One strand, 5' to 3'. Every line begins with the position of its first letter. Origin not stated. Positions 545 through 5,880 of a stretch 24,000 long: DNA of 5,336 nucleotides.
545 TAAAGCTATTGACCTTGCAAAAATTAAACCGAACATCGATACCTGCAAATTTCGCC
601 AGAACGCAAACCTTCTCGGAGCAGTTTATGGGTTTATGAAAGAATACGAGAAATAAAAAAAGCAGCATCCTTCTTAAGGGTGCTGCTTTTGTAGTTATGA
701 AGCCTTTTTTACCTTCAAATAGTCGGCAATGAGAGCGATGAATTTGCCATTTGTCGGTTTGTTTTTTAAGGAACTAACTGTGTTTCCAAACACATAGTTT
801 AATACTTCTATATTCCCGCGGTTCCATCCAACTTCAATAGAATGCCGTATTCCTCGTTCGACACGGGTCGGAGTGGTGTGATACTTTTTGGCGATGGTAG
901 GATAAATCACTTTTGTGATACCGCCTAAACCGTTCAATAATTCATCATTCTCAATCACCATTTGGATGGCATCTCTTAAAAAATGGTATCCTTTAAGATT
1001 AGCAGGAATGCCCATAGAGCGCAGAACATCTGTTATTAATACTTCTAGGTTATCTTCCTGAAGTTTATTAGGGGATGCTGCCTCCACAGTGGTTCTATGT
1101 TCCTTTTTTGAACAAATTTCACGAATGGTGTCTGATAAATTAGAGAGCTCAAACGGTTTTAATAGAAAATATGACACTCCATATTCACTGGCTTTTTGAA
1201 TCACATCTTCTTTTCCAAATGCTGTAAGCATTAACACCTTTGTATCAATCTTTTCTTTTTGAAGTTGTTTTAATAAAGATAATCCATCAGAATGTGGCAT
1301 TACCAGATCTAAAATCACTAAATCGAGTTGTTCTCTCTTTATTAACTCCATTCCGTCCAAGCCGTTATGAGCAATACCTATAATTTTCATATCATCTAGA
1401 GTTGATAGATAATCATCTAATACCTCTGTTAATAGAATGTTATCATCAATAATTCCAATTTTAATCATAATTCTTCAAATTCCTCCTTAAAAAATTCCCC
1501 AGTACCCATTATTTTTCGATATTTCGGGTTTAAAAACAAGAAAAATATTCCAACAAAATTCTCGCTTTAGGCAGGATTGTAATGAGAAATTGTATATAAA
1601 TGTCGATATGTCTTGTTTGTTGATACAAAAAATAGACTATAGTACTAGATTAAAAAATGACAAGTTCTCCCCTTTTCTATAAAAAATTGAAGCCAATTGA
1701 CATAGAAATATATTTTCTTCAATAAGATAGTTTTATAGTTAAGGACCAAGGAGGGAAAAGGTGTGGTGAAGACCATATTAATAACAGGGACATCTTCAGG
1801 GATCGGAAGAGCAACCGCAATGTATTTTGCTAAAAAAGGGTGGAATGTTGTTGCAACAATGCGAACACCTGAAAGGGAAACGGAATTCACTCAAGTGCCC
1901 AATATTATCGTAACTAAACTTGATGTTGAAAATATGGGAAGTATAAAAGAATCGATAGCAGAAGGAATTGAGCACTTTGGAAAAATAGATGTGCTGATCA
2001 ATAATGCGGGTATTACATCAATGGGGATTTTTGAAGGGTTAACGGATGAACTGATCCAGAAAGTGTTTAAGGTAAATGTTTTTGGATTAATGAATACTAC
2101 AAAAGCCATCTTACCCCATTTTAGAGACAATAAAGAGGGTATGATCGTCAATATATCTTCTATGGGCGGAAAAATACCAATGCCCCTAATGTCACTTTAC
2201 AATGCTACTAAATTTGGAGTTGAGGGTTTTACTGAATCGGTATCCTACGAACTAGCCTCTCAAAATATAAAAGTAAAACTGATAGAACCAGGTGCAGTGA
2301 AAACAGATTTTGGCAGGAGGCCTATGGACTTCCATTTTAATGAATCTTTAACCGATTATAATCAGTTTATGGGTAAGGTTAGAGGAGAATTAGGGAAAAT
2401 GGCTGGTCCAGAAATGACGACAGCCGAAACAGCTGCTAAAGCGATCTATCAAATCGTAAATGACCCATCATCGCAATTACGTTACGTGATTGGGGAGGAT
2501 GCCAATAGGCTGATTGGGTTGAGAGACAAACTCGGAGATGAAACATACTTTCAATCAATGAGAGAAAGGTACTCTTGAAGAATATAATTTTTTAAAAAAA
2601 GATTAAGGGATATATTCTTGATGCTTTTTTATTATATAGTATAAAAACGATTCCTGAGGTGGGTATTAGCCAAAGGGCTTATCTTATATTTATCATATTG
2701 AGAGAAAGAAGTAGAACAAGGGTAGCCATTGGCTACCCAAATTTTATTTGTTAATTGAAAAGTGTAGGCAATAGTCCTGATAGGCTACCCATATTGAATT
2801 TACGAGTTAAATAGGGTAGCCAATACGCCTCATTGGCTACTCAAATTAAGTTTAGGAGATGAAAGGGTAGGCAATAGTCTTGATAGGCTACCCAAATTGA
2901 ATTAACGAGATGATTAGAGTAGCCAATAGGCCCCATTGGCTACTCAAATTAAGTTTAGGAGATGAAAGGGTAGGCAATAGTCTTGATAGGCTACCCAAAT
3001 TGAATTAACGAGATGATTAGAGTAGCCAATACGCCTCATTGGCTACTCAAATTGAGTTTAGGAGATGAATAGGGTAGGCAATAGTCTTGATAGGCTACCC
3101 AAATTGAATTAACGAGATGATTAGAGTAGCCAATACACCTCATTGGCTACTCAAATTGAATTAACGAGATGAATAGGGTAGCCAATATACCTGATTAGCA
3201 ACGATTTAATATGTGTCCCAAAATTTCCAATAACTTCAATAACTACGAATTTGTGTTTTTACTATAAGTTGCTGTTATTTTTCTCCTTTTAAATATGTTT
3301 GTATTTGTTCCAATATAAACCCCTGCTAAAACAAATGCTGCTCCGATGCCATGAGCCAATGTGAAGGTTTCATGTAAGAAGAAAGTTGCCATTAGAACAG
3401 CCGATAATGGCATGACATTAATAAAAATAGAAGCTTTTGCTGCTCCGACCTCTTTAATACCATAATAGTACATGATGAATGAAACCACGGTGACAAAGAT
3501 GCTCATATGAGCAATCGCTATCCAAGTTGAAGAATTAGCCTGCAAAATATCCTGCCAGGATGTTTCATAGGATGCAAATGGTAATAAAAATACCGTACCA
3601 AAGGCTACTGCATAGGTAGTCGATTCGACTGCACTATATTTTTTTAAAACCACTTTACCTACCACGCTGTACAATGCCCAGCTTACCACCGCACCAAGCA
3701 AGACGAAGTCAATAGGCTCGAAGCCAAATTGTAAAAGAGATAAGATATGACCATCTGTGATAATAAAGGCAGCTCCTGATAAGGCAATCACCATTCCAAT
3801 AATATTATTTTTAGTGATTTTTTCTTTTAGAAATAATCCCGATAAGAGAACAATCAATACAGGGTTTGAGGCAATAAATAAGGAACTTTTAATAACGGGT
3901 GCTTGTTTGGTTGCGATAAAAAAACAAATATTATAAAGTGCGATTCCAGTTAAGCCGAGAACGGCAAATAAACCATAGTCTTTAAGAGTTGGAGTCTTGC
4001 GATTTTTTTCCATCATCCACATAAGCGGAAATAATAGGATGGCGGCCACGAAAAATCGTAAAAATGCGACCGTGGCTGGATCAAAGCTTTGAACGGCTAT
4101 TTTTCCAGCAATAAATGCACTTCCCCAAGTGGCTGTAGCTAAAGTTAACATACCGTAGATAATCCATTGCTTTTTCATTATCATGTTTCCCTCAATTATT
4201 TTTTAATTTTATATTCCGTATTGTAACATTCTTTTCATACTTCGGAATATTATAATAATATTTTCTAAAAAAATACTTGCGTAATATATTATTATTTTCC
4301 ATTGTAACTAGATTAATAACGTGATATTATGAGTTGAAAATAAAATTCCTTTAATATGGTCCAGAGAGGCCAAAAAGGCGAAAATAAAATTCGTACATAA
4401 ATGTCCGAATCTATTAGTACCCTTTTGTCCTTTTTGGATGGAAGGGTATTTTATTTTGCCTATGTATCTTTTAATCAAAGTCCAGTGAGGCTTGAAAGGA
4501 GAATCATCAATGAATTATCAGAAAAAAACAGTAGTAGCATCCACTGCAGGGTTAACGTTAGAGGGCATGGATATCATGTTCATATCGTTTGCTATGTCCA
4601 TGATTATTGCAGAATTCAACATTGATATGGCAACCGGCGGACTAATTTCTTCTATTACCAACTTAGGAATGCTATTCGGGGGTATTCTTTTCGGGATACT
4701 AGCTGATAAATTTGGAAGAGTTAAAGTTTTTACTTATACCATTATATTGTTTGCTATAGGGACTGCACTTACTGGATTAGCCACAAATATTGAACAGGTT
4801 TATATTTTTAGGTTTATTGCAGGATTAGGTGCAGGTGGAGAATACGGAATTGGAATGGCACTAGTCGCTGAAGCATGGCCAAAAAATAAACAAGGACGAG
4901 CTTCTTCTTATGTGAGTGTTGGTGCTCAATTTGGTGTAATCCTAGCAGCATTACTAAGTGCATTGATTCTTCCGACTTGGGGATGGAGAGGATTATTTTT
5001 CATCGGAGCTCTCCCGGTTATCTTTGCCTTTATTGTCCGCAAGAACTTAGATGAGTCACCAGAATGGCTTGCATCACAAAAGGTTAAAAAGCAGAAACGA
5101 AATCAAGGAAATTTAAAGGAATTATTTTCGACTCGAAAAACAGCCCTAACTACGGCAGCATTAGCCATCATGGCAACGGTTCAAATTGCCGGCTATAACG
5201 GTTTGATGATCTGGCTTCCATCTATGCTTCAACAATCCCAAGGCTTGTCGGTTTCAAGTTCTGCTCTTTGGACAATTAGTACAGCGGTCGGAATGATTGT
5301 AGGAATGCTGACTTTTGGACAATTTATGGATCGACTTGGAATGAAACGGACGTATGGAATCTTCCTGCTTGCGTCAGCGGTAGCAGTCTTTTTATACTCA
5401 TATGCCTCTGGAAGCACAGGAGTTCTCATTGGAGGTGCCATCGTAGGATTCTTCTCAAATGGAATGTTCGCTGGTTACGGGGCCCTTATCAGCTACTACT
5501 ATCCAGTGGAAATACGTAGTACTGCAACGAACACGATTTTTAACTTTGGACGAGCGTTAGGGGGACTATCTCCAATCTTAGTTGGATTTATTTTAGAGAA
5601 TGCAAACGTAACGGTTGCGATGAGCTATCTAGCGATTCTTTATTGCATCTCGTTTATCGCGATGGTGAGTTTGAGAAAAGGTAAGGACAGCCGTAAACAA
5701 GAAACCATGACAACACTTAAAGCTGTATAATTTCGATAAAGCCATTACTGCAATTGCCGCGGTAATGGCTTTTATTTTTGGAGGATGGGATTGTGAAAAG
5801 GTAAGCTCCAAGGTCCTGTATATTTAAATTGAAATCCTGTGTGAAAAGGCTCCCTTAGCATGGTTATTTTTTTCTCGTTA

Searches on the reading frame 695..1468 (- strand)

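Call 5: search_protein_families(library=pfam, proteins=[window:695-1468:-])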
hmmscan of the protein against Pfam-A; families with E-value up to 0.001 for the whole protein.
window:695-1468:- (257 aa): 2 families
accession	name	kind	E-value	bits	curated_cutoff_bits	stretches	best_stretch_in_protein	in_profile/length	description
PF08769.17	Spo0A_C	-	2.3e-38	130.8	25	1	145-251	1-104/104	Sporulation initiation factor Spo0A C terminal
PF00072.30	Response_reg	-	8.7e-25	87.5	30.2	1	5-115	2-110/111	Response regulator receiver domain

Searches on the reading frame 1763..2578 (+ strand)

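Call 5: search_protein_families(library=pfam, proteins=[window:1763-2578:+])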
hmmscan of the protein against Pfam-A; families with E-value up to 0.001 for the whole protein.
window:1763-2578:+ (271 aa): 5 families
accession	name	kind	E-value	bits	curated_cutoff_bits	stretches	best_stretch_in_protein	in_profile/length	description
PF00106.31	adh_short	-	8.4e-55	185.7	26.6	1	3-184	1-187/195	short chain dehydrogenase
PF13561.12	adh_short_C2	-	2.1e-39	136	27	1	11-203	3-200/236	Enoyl-(Acyl carrier protein) reductase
PF08659.16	KR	-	6.2e-10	39.7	22.6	1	4-159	2-162/180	KR domain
PF08643.16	DUF1776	-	1.8e-05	24.8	25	1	16-178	18-198/294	Fungal family of unknown function (DUF1776)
PF13460.12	NAD_binding_10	-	0.0002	21.7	27.2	1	9-66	1-59/184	NAD(P)H-binding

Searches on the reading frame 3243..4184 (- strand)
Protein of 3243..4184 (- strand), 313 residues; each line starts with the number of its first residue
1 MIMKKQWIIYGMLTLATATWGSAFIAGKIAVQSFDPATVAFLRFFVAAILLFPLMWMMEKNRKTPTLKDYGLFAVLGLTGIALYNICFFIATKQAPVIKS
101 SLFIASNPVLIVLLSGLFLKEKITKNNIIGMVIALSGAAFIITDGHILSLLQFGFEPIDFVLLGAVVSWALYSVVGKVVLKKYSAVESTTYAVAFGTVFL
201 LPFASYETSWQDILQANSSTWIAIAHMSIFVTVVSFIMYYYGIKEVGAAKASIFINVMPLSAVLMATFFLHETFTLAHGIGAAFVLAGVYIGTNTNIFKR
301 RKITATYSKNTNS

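Call 5: search_protein_families(library=pfam, proteins=[window:3243-4184:-])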
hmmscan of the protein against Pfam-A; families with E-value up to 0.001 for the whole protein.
window:3243-4184:- (313 aa): 2 families
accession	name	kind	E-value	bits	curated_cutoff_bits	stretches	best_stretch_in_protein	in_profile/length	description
PF00892.27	EamA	-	9.1e-54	181.8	28.2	2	159-291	4-132/135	EamA-like transporter family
PF03151.22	TPT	-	6.2e-06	26.2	30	1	25-139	19-133/291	Triose-phosphate Transporter family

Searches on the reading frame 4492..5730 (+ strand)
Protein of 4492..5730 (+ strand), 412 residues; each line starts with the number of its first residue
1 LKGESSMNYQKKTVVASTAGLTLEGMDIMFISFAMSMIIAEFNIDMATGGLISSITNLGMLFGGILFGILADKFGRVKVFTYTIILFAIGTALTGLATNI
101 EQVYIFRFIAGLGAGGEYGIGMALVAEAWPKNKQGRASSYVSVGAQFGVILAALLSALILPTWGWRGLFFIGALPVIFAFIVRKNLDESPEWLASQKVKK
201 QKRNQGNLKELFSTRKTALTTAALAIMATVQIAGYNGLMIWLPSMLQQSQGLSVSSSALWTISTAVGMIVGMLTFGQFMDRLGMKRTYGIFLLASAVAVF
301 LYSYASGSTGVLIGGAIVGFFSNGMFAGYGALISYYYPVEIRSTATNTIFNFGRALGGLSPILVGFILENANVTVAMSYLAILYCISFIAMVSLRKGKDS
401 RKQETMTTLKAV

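Call 5: search_protein_families(library=pfam, proteins=[window:4492-5730:+])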
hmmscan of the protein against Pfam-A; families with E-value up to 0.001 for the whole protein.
window:4492-5730:+ (412 aa): 4 families
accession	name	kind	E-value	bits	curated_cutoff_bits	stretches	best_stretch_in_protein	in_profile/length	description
PF07690.21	MFS_1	-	1.9e-54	185.3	33.4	2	21-272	5-256/347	Major Facilitator Superfamily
PF00083.30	Sugar_tr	-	2.6e-30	106.2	22.3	1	13-201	2-206/452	Sugar (and other) transporter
PF06779.20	MFS_4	-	9e-09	35.6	26.3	1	37-378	18-349/364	Uncharacterised MFS-type transporter YbfB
PF03137.26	OATP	-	0.00063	18.6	25.8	1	198-290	268-365/545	Organic Anion Transporter Polypeptide (OATP) family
